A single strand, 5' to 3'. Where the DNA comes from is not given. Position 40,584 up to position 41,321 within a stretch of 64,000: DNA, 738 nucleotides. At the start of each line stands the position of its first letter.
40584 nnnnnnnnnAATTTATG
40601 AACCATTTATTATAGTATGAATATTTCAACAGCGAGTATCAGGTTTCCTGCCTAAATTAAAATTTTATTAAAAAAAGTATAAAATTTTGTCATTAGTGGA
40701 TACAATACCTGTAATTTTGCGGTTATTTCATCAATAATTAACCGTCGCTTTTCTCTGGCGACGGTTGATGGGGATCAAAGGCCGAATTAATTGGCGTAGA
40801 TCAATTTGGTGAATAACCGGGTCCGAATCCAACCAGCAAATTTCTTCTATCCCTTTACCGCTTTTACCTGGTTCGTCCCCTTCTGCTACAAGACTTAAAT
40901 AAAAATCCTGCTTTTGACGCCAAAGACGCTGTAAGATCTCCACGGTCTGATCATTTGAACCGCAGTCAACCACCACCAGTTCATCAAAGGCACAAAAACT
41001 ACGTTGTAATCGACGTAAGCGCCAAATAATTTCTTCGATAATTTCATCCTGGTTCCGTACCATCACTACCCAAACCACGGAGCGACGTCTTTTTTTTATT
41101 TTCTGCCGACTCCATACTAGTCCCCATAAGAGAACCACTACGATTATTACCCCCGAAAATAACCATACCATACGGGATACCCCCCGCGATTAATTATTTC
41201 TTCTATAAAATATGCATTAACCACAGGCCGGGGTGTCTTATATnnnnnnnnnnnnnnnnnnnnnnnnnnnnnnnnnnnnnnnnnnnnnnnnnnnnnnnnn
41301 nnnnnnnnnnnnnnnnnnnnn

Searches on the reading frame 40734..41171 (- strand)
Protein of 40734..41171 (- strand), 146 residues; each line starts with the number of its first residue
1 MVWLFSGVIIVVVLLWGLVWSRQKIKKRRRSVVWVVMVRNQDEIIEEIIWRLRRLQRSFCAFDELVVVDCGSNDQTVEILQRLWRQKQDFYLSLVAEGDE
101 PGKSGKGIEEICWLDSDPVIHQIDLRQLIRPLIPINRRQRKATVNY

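Call 18: search_protein_families(library=pfam, proteins=[window:40734-41171:-], max_evalue=0.001)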
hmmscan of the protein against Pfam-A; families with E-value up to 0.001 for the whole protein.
window:40734-41171:- (146 aa): 1 family
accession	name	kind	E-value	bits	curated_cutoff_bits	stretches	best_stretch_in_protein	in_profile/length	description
PF00535.33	Glycos_transf_2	-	2.4e-05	24.8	23.3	1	35-85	3-50/168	Glycosyl transferase family 2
